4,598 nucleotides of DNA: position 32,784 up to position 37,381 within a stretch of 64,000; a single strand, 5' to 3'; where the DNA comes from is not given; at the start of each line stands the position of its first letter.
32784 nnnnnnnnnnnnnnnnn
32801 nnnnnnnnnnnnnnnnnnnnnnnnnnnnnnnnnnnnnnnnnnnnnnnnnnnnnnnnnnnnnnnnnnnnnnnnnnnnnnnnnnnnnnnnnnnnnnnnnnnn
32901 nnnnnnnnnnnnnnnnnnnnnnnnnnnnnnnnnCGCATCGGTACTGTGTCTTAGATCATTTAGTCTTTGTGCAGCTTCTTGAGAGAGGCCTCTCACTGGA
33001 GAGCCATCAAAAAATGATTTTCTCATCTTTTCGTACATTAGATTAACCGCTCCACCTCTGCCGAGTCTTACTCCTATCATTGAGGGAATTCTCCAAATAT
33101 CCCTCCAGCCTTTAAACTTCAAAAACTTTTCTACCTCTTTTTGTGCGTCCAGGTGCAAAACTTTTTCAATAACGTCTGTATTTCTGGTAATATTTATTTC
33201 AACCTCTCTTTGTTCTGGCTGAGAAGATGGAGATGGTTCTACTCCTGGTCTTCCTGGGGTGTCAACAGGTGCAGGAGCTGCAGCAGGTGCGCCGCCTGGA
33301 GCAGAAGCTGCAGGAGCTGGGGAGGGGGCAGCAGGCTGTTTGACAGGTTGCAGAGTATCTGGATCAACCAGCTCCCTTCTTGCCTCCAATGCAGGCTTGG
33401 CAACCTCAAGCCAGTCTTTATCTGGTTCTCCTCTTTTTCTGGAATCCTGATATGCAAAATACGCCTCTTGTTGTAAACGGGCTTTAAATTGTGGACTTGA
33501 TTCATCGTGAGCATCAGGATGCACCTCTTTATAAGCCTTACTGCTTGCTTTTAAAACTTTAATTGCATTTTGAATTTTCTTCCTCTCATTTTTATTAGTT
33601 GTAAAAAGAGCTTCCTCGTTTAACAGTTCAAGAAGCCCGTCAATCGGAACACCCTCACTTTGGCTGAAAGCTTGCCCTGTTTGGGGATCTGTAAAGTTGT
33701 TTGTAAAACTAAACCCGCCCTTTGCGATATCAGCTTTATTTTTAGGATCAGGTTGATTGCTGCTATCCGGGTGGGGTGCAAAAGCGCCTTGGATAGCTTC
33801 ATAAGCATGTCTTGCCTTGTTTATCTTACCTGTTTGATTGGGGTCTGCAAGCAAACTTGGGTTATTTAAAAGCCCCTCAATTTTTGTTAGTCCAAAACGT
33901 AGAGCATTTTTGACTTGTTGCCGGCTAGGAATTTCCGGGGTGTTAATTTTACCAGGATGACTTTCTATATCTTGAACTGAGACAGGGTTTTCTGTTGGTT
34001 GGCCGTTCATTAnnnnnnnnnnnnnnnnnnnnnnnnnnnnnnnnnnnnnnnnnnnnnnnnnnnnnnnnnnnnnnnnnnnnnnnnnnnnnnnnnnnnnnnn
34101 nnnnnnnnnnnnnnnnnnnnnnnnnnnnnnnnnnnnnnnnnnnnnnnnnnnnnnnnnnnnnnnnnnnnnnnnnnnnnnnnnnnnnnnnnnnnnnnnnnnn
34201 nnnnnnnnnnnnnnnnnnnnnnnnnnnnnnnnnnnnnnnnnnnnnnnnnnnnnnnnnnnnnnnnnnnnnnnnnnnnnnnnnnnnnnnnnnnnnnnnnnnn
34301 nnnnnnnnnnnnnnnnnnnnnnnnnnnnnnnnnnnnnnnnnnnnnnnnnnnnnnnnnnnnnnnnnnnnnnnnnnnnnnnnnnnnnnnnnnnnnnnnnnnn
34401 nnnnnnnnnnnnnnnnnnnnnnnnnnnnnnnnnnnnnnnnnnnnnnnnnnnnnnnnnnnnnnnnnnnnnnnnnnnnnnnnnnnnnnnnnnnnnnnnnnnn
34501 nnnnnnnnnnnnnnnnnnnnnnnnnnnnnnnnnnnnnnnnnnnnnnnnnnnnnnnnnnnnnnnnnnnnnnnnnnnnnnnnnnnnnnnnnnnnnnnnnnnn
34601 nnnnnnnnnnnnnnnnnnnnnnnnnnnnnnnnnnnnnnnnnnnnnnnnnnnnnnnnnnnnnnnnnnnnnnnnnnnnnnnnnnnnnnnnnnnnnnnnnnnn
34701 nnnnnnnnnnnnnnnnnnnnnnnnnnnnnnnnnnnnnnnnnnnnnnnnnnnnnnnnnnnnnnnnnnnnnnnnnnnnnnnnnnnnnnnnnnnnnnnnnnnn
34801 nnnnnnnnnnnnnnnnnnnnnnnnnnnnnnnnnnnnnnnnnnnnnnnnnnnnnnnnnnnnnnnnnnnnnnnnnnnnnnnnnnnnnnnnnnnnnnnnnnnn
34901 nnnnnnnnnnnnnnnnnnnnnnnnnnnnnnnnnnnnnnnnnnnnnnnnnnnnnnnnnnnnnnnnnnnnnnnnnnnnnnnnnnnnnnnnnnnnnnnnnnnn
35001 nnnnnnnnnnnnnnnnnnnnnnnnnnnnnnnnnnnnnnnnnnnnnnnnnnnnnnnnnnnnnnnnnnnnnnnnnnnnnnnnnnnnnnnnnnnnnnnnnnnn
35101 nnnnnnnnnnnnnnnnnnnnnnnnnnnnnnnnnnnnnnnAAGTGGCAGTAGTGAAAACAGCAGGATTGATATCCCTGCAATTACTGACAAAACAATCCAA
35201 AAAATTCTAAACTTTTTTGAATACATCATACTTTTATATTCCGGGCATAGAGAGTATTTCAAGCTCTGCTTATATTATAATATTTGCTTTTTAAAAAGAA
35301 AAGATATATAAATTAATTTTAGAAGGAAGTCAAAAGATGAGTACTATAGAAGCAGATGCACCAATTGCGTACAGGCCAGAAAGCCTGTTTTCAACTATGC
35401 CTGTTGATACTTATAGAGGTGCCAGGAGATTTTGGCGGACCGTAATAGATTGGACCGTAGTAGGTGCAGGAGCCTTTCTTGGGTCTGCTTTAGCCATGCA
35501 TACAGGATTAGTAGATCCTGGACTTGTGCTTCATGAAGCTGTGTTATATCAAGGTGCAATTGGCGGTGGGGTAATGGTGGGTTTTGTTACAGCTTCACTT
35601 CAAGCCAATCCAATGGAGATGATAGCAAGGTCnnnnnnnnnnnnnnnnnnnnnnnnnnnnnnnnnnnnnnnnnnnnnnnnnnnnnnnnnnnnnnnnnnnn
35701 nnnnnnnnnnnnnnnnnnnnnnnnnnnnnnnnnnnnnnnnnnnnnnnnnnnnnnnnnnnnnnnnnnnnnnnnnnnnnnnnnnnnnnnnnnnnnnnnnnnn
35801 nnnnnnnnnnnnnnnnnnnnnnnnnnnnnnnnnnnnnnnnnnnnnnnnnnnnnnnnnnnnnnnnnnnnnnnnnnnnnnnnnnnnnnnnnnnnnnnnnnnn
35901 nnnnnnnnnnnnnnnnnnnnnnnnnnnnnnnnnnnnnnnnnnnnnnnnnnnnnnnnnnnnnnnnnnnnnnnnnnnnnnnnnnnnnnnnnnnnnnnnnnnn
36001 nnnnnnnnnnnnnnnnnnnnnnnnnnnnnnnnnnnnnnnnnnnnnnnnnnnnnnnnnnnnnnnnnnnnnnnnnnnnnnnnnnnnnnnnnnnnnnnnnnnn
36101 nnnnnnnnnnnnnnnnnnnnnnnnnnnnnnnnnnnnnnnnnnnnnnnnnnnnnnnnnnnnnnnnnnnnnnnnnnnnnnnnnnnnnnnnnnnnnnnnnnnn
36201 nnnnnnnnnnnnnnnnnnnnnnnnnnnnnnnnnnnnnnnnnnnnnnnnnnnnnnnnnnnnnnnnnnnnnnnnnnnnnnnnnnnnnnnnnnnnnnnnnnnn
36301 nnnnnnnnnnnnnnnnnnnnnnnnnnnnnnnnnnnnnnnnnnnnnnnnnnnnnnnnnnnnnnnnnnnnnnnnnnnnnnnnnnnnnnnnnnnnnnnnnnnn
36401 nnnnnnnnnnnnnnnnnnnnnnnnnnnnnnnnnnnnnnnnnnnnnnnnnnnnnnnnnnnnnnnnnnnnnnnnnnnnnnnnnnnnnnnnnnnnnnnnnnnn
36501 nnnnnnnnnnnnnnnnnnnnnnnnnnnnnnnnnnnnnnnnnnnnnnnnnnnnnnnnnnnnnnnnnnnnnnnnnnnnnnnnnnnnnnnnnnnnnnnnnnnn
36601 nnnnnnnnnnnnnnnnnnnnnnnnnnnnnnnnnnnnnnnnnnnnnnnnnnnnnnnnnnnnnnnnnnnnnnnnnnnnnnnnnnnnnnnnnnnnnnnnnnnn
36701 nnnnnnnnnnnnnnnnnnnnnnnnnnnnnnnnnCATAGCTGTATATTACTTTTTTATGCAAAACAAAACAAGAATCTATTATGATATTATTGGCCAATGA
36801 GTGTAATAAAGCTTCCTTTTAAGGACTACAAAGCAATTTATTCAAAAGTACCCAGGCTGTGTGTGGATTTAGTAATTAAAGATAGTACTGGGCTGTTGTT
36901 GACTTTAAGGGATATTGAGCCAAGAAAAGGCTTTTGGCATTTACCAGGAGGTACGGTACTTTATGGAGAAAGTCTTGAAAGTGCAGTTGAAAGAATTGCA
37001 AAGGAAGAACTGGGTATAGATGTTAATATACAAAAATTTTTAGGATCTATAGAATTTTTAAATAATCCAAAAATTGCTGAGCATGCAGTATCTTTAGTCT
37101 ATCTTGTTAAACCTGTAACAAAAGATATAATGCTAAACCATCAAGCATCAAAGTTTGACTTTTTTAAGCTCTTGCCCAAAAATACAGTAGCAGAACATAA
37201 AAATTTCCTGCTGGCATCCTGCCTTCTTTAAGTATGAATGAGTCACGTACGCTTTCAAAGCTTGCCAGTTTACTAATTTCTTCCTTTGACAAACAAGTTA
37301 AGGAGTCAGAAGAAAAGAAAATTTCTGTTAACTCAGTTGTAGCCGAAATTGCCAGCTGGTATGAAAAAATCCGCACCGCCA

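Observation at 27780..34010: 2076-aa protein fusing a GT-A glycosyltransferase-like domain to a C-terminal eukaryotic-like Ser/Thr kinase domain, with glycine-zipper hydrophobic segments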

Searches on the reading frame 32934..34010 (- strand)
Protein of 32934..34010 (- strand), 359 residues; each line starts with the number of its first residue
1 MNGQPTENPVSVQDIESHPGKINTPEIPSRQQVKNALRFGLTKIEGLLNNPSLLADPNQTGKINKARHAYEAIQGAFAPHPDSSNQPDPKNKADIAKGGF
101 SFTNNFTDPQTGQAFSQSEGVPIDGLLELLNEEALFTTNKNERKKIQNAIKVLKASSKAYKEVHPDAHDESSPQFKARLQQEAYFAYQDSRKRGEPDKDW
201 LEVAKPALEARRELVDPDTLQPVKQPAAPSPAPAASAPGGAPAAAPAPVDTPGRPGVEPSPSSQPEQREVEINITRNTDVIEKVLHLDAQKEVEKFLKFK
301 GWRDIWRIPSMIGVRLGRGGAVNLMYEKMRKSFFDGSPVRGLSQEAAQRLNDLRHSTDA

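Call 88: search_protein_families(library=pfam, max_evalue=1, proteins=[window:32934-34010:-])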
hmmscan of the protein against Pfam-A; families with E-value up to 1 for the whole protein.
window:32934-34010:- (359 aa): 0 families

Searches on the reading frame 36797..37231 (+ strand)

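Call 6: search_protein_families(library=pfam, proteins=[window:36797-37231:+], max_evalue=0.01)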
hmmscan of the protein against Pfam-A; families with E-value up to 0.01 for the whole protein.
window:36797-37231:+ (144 aa): 1 family
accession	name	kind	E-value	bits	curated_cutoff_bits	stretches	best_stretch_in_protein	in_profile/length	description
PF00293.34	NUDIX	-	4.2e-14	53.1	21.1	1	20-131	3-118/134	NUDIX domain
